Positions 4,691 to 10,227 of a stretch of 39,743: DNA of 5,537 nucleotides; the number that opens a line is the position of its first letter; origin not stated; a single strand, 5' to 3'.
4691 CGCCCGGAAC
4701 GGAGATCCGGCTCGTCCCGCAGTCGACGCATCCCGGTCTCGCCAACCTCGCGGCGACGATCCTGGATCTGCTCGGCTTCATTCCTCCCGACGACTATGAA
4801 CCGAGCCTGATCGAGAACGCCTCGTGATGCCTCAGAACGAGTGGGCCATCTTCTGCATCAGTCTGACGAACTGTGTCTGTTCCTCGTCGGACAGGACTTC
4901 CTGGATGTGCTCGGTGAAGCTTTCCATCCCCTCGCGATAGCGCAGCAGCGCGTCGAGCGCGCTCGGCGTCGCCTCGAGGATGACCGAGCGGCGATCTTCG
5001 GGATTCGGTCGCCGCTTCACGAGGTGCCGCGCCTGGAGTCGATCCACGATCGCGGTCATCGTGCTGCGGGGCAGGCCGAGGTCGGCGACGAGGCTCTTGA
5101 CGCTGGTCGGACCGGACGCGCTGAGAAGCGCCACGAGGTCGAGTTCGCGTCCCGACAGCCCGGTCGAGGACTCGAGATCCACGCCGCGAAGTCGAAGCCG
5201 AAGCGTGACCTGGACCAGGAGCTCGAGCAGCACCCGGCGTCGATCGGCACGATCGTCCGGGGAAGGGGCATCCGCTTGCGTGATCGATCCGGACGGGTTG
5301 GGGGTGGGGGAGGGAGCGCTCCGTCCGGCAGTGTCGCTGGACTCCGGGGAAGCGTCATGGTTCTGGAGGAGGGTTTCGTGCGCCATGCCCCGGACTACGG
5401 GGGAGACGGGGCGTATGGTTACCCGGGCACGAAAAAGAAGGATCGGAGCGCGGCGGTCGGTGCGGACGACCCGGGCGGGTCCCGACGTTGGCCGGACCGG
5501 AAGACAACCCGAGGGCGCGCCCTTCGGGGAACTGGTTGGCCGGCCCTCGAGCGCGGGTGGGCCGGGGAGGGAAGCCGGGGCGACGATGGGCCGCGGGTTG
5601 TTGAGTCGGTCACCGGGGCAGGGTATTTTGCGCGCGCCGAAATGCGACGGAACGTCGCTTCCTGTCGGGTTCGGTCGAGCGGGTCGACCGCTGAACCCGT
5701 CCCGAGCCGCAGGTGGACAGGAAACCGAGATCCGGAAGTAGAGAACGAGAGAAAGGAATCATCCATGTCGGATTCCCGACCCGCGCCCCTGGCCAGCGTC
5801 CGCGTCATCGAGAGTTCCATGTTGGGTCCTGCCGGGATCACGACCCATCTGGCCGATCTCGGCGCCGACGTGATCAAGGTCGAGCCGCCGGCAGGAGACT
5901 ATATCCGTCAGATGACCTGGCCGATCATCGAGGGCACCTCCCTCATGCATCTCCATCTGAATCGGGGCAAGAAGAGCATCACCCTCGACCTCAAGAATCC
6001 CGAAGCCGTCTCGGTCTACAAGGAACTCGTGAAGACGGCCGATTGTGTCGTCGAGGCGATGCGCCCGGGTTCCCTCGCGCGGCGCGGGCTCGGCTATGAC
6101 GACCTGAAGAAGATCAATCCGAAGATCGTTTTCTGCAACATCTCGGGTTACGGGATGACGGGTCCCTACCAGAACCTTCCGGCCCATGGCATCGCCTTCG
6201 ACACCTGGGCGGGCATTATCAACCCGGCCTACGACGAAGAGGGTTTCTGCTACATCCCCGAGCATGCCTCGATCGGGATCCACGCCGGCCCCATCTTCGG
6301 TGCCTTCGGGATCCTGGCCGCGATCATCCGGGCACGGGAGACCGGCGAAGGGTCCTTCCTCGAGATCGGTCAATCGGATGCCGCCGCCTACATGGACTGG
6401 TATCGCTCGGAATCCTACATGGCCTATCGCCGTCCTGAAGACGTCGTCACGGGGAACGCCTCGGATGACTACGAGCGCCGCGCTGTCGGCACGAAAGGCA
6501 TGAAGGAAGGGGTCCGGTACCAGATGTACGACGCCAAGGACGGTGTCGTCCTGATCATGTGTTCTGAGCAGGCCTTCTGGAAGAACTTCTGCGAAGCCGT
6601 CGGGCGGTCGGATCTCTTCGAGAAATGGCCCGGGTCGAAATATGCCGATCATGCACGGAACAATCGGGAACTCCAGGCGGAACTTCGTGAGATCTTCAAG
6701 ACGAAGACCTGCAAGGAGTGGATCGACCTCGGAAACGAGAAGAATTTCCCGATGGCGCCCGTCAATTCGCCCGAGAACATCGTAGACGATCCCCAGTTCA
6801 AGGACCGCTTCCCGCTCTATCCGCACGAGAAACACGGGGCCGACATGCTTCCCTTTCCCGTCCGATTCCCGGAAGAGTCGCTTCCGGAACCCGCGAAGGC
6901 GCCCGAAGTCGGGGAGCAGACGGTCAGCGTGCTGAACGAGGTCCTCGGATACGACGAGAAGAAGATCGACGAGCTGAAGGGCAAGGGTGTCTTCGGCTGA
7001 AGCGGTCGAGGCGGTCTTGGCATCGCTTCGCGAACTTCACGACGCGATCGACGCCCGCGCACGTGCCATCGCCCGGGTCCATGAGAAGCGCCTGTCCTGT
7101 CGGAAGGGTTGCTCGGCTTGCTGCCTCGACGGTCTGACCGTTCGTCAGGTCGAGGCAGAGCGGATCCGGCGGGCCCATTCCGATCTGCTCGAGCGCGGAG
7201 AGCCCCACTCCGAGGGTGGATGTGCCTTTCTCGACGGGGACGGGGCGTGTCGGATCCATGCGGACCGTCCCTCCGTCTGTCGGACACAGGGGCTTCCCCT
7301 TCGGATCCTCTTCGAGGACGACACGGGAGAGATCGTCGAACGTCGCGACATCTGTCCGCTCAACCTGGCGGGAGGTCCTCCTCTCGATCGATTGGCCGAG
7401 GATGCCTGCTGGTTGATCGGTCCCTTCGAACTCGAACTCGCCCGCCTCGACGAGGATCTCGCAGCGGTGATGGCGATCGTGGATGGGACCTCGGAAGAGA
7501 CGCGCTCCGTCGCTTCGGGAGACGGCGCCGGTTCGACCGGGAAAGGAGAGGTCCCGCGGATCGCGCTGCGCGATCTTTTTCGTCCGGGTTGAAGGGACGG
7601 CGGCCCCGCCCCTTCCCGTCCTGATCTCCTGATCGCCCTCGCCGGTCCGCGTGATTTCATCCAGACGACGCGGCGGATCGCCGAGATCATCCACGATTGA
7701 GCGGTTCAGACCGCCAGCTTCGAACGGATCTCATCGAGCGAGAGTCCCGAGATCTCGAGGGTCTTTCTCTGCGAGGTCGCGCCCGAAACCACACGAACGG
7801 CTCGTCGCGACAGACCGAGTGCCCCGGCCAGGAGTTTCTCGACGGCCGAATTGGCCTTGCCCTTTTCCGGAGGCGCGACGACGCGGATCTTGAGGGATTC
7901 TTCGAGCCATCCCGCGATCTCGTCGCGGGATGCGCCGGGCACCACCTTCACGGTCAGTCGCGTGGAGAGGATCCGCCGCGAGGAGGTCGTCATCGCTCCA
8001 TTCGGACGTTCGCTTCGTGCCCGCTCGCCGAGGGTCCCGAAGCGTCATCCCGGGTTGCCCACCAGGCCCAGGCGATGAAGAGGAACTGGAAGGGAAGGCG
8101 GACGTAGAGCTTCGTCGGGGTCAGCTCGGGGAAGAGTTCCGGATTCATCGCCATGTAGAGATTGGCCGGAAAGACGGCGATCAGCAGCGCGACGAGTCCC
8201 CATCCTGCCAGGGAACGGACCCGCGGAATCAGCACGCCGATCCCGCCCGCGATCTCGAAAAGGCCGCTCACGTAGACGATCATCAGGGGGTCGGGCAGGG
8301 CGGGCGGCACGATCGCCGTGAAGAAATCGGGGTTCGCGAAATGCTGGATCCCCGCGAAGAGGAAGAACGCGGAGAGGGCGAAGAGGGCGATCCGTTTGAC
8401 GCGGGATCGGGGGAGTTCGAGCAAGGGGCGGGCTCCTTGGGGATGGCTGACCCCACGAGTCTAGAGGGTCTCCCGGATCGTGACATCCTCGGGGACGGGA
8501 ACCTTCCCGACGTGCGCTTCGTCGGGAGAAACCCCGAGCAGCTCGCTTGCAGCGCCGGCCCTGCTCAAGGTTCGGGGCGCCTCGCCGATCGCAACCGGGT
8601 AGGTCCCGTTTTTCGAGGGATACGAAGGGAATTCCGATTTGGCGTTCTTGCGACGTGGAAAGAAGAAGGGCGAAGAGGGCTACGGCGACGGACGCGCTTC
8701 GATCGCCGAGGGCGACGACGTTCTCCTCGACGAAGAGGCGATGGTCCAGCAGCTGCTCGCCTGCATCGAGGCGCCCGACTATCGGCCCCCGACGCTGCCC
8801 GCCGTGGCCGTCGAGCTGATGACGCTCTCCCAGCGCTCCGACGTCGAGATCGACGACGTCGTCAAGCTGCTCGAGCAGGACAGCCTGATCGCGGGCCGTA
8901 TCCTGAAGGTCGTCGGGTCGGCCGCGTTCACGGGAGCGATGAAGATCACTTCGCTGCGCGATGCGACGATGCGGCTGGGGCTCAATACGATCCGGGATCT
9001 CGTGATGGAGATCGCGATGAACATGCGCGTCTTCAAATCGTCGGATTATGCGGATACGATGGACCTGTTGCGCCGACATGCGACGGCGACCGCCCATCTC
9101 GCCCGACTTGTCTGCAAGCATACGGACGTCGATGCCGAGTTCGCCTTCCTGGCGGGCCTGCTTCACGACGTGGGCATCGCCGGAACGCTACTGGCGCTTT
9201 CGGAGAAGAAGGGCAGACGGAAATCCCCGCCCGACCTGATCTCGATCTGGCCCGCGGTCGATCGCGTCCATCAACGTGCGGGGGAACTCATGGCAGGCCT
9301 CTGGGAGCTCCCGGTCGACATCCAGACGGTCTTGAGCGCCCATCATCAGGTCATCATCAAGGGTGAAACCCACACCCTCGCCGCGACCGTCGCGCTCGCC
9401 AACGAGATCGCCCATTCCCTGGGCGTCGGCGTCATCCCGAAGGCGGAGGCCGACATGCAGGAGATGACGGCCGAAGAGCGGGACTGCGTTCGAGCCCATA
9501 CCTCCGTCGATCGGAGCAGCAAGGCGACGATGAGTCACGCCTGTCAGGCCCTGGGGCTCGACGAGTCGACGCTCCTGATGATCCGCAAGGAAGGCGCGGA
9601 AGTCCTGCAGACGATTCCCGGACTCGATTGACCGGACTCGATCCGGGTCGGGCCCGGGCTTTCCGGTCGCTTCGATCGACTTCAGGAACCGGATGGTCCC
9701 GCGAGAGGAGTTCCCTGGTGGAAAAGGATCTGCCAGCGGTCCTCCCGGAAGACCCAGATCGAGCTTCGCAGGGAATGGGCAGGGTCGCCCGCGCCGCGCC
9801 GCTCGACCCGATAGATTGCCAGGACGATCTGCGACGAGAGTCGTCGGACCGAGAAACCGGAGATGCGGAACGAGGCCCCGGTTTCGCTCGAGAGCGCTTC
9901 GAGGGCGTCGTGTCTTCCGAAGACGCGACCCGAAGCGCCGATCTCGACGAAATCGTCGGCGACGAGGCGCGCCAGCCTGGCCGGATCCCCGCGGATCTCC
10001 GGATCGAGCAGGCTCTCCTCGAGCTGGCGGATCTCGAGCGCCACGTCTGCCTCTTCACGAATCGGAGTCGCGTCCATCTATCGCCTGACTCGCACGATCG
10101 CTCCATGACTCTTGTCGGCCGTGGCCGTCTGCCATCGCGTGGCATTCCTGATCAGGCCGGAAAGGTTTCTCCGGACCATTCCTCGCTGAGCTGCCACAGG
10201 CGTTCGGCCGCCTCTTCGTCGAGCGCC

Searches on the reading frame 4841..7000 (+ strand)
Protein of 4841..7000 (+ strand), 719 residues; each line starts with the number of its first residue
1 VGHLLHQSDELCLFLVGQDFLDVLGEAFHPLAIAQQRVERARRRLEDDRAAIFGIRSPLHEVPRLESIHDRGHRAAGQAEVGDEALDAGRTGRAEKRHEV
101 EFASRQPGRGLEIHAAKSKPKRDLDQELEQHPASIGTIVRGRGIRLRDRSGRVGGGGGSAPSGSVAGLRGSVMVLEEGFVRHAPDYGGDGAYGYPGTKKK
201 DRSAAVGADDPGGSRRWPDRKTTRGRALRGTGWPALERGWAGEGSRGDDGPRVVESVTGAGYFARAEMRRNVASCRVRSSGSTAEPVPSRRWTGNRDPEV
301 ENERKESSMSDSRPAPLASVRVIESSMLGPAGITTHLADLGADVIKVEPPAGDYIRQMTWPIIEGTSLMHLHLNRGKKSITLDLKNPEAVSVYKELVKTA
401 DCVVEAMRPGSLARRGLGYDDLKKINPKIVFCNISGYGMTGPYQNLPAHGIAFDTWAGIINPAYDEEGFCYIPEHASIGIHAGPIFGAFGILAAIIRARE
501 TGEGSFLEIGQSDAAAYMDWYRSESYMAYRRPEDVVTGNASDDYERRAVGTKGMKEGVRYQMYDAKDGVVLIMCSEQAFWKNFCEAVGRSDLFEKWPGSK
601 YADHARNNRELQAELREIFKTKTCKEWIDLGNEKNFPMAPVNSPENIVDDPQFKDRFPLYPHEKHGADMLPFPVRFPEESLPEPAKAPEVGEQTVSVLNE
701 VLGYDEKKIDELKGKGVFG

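Call 41: search_protein_families(library=pfam, proteins=[window:4841-7000:+])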
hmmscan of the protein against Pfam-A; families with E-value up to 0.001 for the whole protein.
window:4841-7000:+ (719 aa): 1 family
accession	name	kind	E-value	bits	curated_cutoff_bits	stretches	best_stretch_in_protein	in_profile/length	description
PF02515.22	CoA_transf_3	-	6.6e-83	279.3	23.3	1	317-694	1-366/366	CoA-transferase family III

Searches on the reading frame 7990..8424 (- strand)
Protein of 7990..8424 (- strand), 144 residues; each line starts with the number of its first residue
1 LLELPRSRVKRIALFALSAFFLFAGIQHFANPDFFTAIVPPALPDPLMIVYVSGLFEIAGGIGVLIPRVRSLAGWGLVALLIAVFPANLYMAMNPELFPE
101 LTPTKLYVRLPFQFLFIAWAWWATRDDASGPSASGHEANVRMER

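Call 41: search_protein_families(library=pfam, proteins=[window:7990-8424:-])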
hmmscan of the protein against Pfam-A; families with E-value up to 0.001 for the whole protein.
window:7990-8424:- (144 aa): 2 families
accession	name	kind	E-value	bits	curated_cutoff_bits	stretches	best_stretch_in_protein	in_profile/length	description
PF13564.11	DoxX_2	-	1.8e-05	25.2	26.3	1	15-89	4-82/103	DoxX-like family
PF07291.16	MauE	-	2.8e-05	24.9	27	1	12-84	7-83/128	Methylamine utilisation protein MauE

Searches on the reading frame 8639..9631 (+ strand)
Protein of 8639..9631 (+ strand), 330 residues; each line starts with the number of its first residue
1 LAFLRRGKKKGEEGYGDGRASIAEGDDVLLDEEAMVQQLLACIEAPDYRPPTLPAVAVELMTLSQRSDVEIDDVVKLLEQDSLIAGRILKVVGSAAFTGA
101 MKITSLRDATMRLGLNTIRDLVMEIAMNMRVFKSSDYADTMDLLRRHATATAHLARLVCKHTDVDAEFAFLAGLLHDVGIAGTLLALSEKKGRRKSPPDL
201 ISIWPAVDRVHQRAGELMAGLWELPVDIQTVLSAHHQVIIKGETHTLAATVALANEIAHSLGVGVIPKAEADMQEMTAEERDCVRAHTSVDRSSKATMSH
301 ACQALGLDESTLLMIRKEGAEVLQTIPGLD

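Call 41: search_protein_families(library=pfam, proteins=[window:8639-9631:+])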
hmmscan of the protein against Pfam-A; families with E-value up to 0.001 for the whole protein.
window:8639-9631:+ (330 aa): 2 families
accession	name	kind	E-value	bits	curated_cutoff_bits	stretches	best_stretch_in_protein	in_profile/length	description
PF08668.18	HDOD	-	2.5e-34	119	22.9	1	51-237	2-195/196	HDOD domain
PF01966.28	HD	-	0.00012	22.7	22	1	146-254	3-110/116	HD domain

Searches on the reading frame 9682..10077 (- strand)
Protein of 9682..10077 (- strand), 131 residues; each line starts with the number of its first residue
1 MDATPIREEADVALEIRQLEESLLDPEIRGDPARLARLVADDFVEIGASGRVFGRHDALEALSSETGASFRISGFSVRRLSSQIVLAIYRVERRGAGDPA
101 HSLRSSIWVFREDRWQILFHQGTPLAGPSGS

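Call 41: search_protein_families(library=pfam, proteins=[window:9682-10077:-])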
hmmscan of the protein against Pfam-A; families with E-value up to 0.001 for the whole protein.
window:9682-10077:- (131 aa): 1 family
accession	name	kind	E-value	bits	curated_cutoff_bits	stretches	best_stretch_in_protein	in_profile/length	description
PF14534.12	DUF4440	-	2e-19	70.5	25.2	1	16-117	1-107/107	Domain of unknown function (DUF4440)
